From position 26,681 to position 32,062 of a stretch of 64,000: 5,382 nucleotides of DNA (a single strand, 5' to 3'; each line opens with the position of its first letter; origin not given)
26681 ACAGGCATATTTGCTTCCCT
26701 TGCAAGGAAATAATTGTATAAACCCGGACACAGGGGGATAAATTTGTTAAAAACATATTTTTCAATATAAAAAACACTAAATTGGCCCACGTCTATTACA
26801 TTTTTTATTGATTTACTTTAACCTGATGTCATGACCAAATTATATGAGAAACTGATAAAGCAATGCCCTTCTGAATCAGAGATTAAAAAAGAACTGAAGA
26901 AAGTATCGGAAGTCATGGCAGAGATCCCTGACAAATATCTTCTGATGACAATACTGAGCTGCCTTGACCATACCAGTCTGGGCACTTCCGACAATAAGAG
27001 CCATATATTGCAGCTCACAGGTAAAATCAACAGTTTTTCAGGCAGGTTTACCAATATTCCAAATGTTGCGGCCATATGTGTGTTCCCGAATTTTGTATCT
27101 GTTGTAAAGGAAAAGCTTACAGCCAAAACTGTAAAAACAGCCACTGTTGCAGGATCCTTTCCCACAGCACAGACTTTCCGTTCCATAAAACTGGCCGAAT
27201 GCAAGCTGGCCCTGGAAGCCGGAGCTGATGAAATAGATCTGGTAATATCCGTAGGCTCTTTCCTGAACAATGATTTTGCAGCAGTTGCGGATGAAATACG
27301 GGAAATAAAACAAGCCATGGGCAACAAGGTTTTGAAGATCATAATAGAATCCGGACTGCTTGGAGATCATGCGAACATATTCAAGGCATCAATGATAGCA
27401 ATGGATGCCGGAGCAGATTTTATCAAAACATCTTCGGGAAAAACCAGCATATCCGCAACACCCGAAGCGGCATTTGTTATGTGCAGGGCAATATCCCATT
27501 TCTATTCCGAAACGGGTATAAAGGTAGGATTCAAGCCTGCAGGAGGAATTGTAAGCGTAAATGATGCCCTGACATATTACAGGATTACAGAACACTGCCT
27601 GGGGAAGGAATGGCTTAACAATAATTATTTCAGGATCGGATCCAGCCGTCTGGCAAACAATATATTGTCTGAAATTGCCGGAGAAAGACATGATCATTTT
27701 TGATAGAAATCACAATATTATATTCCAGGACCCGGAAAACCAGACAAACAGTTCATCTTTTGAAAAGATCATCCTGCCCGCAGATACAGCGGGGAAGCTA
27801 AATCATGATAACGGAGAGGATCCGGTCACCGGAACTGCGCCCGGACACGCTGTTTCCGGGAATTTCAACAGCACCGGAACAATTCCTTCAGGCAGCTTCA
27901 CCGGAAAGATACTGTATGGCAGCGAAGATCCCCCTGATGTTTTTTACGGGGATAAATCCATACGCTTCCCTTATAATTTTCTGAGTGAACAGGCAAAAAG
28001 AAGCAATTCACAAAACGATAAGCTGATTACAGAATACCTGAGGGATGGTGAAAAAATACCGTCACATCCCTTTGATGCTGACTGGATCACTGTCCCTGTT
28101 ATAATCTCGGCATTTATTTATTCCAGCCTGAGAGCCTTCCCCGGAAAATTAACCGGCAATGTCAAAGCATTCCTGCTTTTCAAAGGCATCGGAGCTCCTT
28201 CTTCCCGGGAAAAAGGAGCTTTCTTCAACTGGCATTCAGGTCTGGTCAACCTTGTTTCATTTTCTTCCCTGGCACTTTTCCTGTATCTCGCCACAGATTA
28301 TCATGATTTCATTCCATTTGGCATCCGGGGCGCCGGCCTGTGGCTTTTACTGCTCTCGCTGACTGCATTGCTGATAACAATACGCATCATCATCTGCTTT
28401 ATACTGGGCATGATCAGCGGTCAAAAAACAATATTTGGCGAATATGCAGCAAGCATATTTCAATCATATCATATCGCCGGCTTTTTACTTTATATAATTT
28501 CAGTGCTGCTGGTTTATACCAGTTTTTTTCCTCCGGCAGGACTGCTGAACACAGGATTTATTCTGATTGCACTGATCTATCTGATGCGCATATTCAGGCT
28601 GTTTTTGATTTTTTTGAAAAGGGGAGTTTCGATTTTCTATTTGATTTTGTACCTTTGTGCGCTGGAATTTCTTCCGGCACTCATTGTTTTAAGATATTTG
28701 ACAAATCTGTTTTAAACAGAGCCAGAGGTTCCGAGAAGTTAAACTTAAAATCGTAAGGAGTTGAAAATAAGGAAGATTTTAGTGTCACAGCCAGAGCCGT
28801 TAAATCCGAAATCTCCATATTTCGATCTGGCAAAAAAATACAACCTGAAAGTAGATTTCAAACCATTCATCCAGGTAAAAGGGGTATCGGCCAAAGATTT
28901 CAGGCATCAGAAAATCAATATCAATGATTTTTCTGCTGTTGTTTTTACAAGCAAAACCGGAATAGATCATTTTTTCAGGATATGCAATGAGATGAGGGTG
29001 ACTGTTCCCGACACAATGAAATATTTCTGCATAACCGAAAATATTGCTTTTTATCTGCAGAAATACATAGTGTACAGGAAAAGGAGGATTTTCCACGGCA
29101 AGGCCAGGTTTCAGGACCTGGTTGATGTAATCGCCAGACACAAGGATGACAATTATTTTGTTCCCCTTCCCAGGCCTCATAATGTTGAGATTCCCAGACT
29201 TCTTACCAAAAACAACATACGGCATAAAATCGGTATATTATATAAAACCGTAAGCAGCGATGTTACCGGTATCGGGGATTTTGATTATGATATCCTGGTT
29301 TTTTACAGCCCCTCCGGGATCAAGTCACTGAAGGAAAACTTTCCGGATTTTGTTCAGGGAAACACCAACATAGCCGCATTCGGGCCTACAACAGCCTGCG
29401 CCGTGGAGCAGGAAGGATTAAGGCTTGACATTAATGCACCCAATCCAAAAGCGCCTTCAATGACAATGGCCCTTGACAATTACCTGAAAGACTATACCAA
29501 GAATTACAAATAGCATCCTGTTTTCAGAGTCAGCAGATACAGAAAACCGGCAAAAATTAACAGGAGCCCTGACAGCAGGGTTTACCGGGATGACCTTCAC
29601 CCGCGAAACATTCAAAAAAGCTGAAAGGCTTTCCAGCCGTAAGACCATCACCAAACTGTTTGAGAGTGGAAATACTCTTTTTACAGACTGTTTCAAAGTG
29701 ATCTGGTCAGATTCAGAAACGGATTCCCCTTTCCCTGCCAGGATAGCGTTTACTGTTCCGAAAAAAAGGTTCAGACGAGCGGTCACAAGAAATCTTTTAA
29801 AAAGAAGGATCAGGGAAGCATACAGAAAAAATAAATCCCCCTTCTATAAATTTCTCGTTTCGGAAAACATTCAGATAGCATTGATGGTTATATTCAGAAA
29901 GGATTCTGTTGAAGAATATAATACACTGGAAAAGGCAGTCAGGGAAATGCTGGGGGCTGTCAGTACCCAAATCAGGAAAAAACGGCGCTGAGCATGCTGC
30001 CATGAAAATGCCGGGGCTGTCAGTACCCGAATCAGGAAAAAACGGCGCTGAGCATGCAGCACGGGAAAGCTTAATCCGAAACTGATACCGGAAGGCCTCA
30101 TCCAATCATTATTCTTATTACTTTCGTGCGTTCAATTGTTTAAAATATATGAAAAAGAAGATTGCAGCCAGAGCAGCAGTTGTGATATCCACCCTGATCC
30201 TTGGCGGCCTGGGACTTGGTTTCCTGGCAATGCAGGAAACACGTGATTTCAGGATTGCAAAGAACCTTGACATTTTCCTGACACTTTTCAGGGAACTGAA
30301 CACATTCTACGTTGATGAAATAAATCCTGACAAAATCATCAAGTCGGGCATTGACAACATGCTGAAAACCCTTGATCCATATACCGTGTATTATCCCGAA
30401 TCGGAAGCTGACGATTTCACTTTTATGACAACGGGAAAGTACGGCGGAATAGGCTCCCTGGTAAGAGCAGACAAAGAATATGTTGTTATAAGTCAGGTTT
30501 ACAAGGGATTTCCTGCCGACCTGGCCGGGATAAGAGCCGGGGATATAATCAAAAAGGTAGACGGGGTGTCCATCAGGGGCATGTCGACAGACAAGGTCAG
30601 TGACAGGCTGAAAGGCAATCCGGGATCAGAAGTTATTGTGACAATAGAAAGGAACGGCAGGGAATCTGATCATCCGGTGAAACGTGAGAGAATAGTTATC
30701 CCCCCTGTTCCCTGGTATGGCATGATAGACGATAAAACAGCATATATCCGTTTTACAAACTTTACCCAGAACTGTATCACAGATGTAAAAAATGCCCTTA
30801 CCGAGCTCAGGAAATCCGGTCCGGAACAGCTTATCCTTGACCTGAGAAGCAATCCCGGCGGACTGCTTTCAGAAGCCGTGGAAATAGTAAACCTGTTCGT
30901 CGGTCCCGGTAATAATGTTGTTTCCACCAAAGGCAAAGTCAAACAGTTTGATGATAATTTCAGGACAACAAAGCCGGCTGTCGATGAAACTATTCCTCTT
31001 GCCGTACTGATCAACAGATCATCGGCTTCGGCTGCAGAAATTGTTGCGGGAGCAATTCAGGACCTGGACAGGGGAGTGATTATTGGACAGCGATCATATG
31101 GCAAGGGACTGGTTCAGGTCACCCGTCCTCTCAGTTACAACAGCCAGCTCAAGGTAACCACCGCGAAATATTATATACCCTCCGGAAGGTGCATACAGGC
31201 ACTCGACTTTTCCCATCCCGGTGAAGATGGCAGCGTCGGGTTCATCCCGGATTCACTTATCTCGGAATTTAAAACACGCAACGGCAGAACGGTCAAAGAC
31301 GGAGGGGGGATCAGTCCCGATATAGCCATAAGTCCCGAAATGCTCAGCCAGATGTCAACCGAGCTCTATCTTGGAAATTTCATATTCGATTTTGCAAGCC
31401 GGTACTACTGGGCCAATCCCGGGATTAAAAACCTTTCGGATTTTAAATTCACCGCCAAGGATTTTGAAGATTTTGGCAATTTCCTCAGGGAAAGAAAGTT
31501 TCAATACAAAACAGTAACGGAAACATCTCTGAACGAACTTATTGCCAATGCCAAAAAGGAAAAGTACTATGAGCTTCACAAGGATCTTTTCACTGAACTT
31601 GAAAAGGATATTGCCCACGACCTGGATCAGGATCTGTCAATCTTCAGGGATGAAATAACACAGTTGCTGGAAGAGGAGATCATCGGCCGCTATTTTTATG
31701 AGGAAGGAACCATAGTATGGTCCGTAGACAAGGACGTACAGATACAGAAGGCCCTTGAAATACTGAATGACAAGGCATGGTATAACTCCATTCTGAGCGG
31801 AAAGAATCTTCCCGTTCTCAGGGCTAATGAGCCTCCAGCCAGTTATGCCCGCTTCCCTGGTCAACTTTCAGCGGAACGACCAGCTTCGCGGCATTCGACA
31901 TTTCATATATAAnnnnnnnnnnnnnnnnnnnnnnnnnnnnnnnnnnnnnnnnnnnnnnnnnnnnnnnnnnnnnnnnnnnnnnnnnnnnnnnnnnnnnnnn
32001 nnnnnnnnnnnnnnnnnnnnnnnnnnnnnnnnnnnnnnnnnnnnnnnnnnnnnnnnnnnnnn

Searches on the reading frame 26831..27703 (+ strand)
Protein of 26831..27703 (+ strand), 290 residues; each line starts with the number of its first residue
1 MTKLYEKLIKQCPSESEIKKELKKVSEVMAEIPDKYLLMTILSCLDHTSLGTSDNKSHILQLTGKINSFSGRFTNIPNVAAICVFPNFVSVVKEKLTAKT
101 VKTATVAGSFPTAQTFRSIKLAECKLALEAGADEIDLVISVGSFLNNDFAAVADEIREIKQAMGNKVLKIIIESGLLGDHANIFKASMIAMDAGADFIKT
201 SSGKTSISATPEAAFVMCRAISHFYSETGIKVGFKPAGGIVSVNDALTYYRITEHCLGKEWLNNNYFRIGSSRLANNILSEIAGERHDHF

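Call 75: search_protein_families(library=pfam, max_evalue=0.000001, proteins=[window:26831-27703:+])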
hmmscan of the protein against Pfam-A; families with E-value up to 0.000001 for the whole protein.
window:26831-27703:+ (290 aa): 1 family
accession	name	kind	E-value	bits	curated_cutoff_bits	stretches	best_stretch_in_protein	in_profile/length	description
PF01791.15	DeoC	-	5.1e-19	69.3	23.8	1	77-242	33-200/229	DeoC/LacD family aldolase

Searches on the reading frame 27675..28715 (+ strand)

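Call 76: search_protein_families(library=pfam, max_evalue=0.000001, proteins=[window:27675-28715:+])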
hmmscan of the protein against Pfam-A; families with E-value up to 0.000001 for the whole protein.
window:27675-28715:+ (346 aa): 1 family
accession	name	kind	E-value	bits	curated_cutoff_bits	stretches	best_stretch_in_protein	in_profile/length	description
PF14093.11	DUF4271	-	5.1e-21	75.9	29.7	1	145-342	9-206/206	Domain of unknown function (DUF4271)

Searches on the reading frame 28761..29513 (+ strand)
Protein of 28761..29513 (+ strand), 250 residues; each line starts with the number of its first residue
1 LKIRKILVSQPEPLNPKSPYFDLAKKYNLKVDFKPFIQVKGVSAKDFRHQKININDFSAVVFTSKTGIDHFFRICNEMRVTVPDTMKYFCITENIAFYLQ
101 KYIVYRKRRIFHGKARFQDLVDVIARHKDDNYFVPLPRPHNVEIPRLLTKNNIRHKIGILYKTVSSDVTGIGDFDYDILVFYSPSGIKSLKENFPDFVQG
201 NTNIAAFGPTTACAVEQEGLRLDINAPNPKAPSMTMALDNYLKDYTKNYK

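Call 76: search_protein_families(library=pfam, max_evalue=0.000001, proteins=[window:28761-29513:+])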
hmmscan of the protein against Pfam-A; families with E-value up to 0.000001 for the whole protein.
window:28761-29513:+ (250 aa): 1 family
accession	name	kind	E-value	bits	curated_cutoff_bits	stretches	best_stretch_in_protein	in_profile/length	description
PF02602.20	HEM4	-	1.4e-25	90.2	27.5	1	25-235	8-230/231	Uroporphyrinogen-III synthase HemD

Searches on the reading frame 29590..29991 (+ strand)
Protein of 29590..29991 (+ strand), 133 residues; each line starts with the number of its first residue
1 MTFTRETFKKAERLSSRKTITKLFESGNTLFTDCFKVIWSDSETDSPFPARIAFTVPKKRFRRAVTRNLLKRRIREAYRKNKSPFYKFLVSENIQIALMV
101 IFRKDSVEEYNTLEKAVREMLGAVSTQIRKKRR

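Call 76: search_protein_families(library=pfam, max_evalue=0.000001, proteins=[window:29590-29991:+])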
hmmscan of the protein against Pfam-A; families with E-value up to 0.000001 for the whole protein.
window:29590-29991:+ (133 aa): 1 family
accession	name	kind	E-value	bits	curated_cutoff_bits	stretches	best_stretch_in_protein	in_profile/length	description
PF00825.24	Ribonuclease_P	-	6.2e-19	68.5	22.3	1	8-121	1-105/109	Ribonuclease P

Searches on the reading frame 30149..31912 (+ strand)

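Call 76: search_protein_families(library=pfam, max_evalue=0.000001, proteins=[window:30149-31912:+])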
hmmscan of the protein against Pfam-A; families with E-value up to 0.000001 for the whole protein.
window:30149-31912:+ (587 aa): 4 families
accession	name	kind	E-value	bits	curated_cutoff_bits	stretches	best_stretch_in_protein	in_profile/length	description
PF03572.23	Peptidase_S41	-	5.2e-48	163.2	24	1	196-351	1-156/165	Peptidase family S41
PF17820.7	PDZ_6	-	1.7e-14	53.7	27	1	113-168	1-54/54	PDZ domain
PF00595.29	PDZ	-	2.9e-10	40.8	23.2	1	104-166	17-80/81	PDZ domain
PF13180.12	PDZ_2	-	3.2e-10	40.6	27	1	99-175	1-76/80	PDZ domain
